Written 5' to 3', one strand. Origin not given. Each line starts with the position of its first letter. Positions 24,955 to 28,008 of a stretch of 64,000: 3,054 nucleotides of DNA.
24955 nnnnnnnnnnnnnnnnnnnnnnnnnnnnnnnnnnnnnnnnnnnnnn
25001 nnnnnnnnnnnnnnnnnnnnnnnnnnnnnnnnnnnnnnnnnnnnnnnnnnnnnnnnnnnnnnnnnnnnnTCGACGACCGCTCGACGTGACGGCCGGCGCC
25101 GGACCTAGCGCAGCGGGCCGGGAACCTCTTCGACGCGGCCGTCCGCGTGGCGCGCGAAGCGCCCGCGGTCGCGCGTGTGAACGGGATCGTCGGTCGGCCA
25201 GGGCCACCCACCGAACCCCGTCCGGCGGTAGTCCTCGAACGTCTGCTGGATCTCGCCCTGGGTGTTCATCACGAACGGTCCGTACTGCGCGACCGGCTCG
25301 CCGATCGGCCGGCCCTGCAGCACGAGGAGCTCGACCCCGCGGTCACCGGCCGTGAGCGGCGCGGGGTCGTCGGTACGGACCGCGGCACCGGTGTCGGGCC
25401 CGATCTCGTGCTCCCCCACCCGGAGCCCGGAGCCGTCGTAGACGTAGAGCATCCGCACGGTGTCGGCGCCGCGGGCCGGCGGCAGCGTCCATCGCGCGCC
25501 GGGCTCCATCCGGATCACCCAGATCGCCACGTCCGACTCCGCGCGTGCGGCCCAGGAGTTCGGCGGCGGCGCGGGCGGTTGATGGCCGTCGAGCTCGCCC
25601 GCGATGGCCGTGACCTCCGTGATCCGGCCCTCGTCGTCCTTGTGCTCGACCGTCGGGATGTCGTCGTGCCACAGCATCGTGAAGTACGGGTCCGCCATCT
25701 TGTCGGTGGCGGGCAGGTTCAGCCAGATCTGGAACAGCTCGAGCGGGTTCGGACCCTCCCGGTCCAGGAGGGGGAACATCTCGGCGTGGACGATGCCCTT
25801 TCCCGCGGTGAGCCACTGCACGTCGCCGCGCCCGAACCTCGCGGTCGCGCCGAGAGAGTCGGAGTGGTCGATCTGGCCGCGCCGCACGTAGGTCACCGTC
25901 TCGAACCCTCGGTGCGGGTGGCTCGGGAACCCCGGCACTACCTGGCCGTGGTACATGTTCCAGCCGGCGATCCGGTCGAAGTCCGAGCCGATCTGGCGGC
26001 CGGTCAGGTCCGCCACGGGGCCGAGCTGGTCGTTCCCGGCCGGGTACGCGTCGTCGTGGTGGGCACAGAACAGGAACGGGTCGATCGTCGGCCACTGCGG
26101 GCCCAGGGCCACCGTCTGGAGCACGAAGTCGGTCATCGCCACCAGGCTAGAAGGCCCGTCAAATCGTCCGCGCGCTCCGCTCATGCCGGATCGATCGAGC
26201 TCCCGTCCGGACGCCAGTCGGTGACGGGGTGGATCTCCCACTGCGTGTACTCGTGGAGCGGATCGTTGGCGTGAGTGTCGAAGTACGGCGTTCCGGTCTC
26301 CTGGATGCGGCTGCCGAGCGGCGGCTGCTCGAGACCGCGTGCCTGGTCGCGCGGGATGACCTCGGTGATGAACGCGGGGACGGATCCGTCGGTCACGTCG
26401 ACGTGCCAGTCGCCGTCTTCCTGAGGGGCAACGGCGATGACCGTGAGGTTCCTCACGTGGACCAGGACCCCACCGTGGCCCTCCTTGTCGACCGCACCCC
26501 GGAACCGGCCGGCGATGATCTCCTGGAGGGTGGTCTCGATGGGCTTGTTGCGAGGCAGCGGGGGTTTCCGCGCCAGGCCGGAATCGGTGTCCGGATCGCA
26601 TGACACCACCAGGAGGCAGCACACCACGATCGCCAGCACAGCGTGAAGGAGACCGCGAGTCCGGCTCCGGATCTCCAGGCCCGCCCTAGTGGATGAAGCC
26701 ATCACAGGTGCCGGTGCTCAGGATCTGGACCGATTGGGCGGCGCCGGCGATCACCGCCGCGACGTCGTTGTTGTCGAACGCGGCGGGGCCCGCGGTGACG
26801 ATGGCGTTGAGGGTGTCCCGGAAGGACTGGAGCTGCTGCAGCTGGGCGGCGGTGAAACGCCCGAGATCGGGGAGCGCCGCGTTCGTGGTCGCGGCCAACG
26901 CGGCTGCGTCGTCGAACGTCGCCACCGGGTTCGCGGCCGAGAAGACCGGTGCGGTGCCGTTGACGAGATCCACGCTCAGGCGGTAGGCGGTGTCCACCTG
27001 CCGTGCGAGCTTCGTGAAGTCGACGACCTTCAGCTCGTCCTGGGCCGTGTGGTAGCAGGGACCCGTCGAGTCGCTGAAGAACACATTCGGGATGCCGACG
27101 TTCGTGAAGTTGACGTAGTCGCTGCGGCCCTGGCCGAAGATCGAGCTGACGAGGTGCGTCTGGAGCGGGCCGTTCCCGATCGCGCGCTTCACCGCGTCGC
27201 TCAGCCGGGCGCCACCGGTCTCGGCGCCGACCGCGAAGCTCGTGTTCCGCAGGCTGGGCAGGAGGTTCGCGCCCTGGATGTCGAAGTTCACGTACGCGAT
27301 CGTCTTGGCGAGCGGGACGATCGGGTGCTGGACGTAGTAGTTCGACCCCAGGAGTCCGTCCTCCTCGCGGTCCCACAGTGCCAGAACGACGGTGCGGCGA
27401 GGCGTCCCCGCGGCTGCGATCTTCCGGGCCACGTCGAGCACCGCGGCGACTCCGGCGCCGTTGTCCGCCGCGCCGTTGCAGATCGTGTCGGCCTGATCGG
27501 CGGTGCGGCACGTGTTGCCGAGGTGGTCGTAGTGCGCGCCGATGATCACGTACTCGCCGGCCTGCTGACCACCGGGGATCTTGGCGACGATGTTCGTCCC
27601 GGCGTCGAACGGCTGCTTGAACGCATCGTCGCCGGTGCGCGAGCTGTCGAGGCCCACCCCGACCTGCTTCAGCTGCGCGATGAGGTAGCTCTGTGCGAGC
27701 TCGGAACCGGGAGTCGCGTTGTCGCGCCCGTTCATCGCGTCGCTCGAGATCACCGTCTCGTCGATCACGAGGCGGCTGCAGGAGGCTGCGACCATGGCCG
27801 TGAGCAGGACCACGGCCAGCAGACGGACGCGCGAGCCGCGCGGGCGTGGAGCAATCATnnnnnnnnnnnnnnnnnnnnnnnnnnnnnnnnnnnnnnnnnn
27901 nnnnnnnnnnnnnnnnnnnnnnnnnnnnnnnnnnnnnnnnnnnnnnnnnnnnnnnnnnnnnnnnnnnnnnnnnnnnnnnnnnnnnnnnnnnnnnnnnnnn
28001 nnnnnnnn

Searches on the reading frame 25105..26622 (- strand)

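Call 69: search_protein_families(library=pfam, proteins=[window:25105-26622:-], max_evalue=0.001)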
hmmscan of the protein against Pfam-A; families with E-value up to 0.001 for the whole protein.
window:25105-26622:- (505 aa): 2 families
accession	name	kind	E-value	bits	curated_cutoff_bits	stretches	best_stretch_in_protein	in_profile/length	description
PF02678.22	Pirin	-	8.5e-26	90.5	26.1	1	222-301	30-108/108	Pirin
PF05726.19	Pirin_C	-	4e-21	75.8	27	1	368-471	2-103/103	Pirin C-terminal cupin domain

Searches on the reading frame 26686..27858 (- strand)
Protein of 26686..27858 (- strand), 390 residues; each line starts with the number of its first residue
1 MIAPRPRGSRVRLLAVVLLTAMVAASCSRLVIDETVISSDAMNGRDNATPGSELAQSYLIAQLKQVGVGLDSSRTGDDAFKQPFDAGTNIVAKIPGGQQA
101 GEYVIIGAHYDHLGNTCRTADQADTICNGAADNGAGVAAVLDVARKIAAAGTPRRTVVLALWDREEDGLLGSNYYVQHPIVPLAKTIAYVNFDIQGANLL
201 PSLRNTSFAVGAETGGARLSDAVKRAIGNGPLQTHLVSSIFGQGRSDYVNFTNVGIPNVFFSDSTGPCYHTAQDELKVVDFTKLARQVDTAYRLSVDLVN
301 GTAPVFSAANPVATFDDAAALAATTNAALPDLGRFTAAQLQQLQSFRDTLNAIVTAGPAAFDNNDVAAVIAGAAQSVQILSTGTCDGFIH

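Call 69: search_protein_families(library=pfam, proteins=[window:26686-27858:-], max_evalue=0.001)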
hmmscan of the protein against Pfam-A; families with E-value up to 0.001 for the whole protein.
window:26686-27858:- (390 aa): 2 families
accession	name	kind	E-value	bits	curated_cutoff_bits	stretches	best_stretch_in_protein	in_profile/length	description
PF04389.22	Peptidase_M28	-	5.4e-40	137.6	21.3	1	89-291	1-189/193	Peptidase family M28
PF01546.33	Peptidase_M20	-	1.9e-05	25.1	24.6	1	128-293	31-113/206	Peptidase family M20/M25/M40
